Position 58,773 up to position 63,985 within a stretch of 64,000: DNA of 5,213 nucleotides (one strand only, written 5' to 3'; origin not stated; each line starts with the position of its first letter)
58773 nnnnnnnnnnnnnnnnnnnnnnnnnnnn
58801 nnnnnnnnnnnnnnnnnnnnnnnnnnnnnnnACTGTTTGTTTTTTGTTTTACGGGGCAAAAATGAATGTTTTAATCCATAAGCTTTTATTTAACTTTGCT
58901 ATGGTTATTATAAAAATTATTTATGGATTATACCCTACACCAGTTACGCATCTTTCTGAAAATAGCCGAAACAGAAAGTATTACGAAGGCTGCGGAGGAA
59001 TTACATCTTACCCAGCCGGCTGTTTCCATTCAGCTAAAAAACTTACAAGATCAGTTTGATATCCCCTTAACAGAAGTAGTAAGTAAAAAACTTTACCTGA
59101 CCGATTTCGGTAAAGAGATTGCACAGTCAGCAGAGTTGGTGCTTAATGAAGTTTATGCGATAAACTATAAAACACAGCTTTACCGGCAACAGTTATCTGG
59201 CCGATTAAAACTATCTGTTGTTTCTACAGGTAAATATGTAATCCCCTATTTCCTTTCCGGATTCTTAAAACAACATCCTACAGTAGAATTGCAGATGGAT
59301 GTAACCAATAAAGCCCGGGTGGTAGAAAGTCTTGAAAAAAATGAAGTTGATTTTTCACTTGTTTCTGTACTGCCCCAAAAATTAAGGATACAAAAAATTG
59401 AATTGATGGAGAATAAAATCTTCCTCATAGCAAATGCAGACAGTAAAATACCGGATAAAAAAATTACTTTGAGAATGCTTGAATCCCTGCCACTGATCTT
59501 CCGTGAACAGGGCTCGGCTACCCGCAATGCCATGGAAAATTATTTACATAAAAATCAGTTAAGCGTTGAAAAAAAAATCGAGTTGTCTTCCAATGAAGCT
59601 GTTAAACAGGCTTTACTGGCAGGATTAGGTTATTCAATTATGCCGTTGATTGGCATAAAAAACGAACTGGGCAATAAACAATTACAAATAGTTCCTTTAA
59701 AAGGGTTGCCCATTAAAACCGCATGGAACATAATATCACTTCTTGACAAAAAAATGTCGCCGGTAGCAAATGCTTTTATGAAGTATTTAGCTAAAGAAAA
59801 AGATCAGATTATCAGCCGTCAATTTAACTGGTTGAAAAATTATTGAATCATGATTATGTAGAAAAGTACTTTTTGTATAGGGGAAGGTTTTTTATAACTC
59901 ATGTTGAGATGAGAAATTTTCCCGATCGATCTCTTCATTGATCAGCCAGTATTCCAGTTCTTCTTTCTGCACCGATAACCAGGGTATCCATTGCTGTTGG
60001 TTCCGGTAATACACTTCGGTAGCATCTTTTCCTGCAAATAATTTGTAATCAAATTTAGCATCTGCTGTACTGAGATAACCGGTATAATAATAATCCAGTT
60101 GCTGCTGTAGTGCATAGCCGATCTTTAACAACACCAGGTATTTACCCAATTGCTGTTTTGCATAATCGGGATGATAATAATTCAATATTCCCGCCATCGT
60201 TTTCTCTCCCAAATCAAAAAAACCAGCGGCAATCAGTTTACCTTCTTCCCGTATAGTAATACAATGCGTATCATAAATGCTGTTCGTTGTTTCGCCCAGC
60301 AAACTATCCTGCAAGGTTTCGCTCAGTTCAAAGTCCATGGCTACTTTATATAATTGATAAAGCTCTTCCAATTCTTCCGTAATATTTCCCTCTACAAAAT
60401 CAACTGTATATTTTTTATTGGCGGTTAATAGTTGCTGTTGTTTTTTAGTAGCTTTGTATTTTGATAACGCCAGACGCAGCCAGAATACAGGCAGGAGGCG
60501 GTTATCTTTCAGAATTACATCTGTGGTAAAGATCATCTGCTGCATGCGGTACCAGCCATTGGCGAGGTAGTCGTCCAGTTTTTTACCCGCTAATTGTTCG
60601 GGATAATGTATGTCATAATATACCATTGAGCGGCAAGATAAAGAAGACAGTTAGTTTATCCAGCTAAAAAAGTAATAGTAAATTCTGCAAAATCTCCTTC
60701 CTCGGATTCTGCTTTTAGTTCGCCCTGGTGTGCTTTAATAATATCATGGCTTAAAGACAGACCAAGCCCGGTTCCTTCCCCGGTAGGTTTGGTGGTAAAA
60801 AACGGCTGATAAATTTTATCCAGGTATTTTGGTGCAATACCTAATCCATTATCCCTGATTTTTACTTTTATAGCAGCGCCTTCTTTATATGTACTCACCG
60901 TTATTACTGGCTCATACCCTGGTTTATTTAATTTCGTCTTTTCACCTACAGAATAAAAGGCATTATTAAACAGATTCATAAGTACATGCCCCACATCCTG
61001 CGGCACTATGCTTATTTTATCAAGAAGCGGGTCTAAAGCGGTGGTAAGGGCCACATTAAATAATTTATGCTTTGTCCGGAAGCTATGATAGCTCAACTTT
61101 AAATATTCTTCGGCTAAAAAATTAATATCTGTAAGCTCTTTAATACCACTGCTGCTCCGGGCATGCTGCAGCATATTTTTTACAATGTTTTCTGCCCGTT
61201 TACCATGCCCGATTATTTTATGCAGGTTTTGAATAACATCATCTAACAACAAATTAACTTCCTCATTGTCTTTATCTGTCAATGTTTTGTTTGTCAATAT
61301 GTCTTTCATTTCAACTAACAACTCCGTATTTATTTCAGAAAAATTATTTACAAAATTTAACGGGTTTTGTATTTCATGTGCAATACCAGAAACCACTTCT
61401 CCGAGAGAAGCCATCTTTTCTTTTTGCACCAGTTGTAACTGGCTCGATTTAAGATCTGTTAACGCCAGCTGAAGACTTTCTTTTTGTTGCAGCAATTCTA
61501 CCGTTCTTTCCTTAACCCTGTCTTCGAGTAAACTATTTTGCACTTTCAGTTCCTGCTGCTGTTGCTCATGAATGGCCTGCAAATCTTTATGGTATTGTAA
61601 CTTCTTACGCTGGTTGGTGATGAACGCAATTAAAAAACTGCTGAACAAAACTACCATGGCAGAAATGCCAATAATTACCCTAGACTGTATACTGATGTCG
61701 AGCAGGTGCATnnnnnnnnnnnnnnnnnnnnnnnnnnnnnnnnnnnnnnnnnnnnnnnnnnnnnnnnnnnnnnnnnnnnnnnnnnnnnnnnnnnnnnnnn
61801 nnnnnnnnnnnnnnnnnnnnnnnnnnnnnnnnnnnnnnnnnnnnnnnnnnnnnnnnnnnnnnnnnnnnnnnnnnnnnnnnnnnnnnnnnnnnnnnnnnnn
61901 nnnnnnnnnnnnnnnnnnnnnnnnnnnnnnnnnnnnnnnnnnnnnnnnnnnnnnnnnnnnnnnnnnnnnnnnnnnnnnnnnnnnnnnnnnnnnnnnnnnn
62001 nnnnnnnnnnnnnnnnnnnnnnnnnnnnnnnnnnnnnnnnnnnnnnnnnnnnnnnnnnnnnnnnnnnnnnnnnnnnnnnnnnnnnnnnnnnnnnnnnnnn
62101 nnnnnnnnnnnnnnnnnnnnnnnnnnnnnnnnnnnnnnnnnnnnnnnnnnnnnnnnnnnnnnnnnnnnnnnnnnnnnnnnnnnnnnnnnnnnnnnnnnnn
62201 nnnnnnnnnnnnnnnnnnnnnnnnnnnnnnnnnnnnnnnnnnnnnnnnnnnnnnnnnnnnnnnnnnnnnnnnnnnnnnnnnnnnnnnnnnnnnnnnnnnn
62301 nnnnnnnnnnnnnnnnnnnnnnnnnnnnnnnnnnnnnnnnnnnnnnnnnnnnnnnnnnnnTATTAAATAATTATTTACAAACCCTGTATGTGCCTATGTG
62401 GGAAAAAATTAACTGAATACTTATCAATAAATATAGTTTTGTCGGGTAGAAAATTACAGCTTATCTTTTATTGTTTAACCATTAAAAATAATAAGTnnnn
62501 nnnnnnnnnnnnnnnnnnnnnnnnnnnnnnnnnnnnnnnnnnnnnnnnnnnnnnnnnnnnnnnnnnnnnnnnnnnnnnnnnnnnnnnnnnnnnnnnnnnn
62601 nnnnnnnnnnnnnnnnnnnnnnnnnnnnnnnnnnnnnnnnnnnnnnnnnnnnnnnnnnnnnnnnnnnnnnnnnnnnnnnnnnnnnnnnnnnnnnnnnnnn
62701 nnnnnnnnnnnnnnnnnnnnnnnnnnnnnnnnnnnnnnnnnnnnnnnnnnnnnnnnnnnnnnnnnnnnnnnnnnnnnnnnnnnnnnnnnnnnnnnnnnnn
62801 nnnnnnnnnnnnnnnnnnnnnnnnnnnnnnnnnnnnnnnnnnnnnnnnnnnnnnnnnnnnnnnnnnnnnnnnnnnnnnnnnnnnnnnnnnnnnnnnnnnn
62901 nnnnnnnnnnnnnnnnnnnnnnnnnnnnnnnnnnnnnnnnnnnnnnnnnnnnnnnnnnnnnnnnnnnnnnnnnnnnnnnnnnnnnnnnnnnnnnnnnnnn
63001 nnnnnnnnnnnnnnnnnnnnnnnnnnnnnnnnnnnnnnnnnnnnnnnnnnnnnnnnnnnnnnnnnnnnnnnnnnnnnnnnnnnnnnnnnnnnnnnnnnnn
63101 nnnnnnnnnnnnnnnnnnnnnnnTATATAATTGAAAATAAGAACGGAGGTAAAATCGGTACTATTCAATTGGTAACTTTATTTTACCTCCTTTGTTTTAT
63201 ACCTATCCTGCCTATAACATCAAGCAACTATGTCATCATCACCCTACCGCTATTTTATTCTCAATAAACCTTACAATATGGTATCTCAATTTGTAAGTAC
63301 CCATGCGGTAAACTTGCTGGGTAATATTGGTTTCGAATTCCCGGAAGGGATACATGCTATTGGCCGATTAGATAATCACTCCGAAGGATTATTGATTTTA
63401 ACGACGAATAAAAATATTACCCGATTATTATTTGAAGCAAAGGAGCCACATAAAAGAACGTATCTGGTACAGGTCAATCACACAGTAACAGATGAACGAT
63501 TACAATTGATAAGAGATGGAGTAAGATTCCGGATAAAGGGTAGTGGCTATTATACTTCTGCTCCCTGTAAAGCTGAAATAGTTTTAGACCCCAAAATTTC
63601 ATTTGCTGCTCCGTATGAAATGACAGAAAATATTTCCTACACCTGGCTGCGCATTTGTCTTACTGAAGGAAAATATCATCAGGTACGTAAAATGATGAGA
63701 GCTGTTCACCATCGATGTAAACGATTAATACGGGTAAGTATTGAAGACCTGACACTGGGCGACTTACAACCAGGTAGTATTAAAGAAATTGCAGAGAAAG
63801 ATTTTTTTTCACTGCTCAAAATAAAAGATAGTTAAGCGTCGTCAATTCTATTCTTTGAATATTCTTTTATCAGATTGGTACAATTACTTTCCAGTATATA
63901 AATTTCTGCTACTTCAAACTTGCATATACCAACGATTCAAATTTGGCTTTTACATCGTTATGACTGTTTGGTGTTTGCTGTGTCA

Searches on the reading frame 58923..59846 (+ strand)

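Call 11: search_protein_families(library=pfam, proteins=[window:58923-59846:+], max_evalue=0.01)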
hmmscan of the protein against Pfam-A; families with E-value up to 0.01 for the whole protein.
window:58923-59846:+ (307 aa): 3 families
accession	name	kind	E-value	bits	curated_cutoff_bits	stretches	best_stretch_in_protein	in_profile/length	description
PF03466.25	LysR_substrate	-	2.4e-40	138.6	28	1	89-291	2-206/209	LysR substrate binding domain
PF00126.33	HTH_1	-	1.2e-18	67.2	26.6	1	5-64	1-60/60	Bacterial regulatory helix-turn-helix protein, lysR family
PF12849.12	PBP_like_2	-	0.00074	19.8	27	1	95-236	12-179/267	PBP superfamily domain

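Call 12: search_protein_families(library=ncbifam, proteins=[window:58923-59846:+], max_evalue=0.01)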
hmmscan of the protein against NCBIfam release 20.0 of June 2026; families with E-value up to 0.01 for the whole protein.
window:58923-59846:+ (307 aa): 56 families (the best 25 are shown)
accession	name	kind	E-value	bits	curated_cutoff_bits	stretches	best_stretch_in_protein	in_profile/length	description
NF045990.1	TransRegCbbRRhodb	equivalog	2e-56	191.3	450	1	4-296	7-303/304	LysR family regulator CbbR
NF040786.1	LysR_Sec_metab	equivalog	2.4e-53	181.1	250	1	5-292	3-297/298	selenium metabolism-associated LysR family transcriptional regulator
NF040889.1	trans_reg_YeiE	equivalog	1.2e-44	152.7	480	1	1-289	1-286/288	DNA-binding transcriptional regulator YeiE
TIGR03339.1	phn_lysR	subfamily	2.8e-44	151.4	341.1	1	7-287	1-277/279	aminoethylphosphonate catabolism associated LysR family transcriptional regulator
NF008095.0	PRK10837.1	subfamily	1.5e-39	136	281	1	1-292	1-289/290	LysR family transcriptional regulator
NF053705.1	TransRegGltCGpos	equivalog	4.4e-32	111.5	350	1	5-291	3-291/300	glutamate biosynthesis transcriptional regulator GltC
NF008416.0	PRK11242.1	equivalog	8.8e-31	107.3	277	1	5-295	3-293/300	transcriptional regulator CynR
NF047520.1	trans_act_CidR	equivalog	1.4e-28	99.9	415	1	5-291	3-290/292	cidABC operon transcriptional activator CidR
NF008722.0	PRK11716.1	equivalog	5.3e-28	97.9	246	1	5-290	3-291/293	HTH-type transcriptional activator IlvY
NF058504.1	TransRegCcpCBac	equivalog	8.9e-26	90.9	400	1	6-260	4-252/287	transcriptional regulator CcpC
NF008361.0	PRK11151.1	equivalog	4.3e-25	88.6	329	1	7-297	5-293/305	DNA-binding transcriptional regulator OxyR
NF008352.0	PRK11139.1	subfamily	4.7e-25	88.3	288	1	5-295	8-294/305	transcriptional regulator GcvA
NF047711.1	PutUtilRegPtrR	equivalog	6e-23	81.3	400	1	5-261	3-255/283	putrescine utilization regulator PtrR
NF009327.0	PRK12684.1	subfamily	7.9e-23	81.1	402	1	4-259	2-261/313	CysB family HTH-type transcriptional regulator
NF041036.1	decaheme_TF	subfamily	1.4e-21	77.2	210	1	7-291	5-294/301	multiheme cytochrome-associated LysR family transcriptional regulator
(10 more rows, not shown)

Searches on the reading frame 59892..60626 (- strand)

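Call 11: search_protein_families(library=pfam, proteins=[window:59892-60626:-], max_evalue=0.01)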
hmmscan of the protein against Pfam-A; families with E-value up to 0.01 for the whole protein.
window:59892-60626:- (244 aa): 2 families
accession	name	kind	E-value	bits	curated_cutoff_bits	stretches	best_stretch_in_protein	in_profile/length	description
PF04377.21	ATE_C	-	1.8e-16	61.3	25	1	88-195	4-112/122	Arginine-tRNA-protein transferase, C terminus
PF13480.13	Acetyltransf_6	-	0.00061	20.4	22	1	119-195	71-142/143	Acetyltransferase (GNAT) domain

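Call 12: search_protein_families(library=ncbifam, proteins=[window:59892-60626:-], max_evalue=0.01)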
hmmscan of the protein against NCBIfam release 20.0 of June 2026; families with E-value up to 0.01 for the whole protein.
window:59892-60626:- (244 aa): 7 families
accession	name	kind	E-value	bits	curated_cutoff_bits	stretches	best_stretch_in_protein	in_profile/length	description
NF002346.0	PRK01305.2-3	equivalog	7e-22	78.1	170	1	7-195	42-228/247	arginyltransferase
NF002342.0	PRK01305.1-3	equivalog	5.1e-16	59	205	1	50-196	74-222/239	arginyltransferase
NF002341.0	PRK01305.1-1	equivalog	1.1e-14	54.8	252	1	50-196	76-224/247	arginyltransferase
NF002344.0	PRK01305.2-1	equivalog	2.6e-14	53.5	252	1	11-195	30-215/241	arginyltransferase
NF002347.0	PRK01305.2-4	equivalog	2.4e-13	50.5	358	1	19-195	43-216/236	arginyltransferase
NF002343.0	PRK01305.1-4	equivalog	6.8e-13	48.4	267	1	14-196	40-228/256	arginyltransferase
NF002345.0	PRK01305.2-2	equivalog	4.7e-11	43.2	246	1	50-196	69-215/230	arginyltransferase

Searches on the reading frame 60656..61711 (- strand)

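Call 11: search_protein_families(library=pfam, proteins=[window:60656-61711:-], max_evalue=0.01)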
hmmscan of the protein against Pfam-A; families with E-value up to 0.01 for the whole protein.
window:60656-61711:- (351 aa): 3 families
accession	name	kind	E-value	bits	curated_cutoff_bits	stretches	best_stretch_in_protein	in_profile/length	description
PF02518.31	HATPase_c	-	8.3e-19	68.5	26.4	1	237-348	3-107/111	Histidine kinase-, DNA gyrase B-, and HSP90-like ATPase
PF00512.31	HisKA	-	5.4e-06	26.8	26.9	1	103-189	2-66/66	His Kinase A (phospho-acceptor) domain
PF14501.12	HATPase_c_5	-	9.6e-05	22.7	22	1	237-342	3-96/102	GHKL domain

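Call 12: search_protein_families(library=ncbifam, proteins=[window:60656-61711:-], max_evalue=0.01)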
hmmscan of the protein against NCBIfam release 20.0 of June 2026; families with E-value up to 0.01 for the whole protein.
window:60656-61711:- (351 aa): 70 families (the best 25 are shown)
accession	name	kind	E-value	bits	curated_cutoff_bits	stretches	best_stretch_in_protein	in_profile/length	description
NF008468.0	PRK11360.1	equivalog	5e-46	157.3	646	1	27-348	323-606/616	two-component system sensor histidine kinase AtoS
NF052574.1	HisKinEspCMyxo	equivalog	1.6e-36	125.8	1200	1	84-347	398-634/785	serine histidine kinase EspC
NF038348.1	T2SS_HK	subfamily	9.9e-36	123.3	450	1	56-348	277-571/574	histidine kinase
NF007688.0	PRK10364.1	equivalog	6.7e-33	114.1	479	2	171-347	287-448/460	two-component system sensor histidine kinase ZraS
NF052573.1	HisKinEspAMyxo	equivalog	1.2e-26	93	1400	1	84-348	365-609/755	serine histidine kinase EspA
NF010411.0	PRK13837.1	equivalog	6.1e-26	90.7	647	1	161-346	487-671/828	two-component system VirA-like sensor kinase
NF041777.1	sens_FixL_Rhizob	equivalog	6.1e-25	87.8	850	1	85-348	244-479/485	sensor protein FixL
NF047497.1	HK_LIC_12097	equivalog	1.8e-24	86.2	500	1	35-347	88-363/367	LIC_12097 family sensor histidine kinase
NF047466.1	hybrid_RR_LvrB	exception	6.7e-24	84.8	500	1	72-347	121-373/377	hybrid histidine kinase/response regulator LvrB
NF010076.0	PRK13557.1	subfamily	1.5e-22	79.7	631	1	81-348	141-392/540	histidine kinase famiy protein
NF046026.1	HisKinCckACaul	equivalog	1.9e-22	79.2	1000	1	48-346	246-528/678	cell cycle histidine kinase CckA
NF047794.1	HisKinPtgB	equivalog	1.9e-21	76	1000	1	72-336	411-641/656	two-component system sensor histidine kinase PgtB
NF046020.1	HisKinCckABruc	equivalog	8e-19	67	1000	1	277-346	634-703/868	cell cycle histidine kinase CckA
NF040750.1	tetrathio_HK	equivalog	1.6e-17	63.3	750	1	78-336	313-540/555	tetrathionate respiration histidine kinase TtrS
NF008293.1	PRK11073.1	equivalog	2.3e-17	63.2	240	1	90-346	118-343/349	nitrogen regulation protein NR(II)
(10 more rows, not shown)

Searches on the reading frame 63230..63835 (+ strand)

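Call 63: search_protein_families(library=pfam, proteins=[window:63230-63835:+], max_evalue=0.01)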
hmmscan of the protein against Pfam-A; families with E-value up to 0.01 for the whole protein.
window:63230-63835:+ (201 aa): 1 family
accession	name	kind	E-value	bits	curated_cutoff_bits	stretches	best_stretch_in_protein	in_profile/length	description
PF00849.27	PseudoU_synth_2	-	5.6e-16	59.6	26.8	1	8-157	2-151/152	RNA pseudouridylate synthase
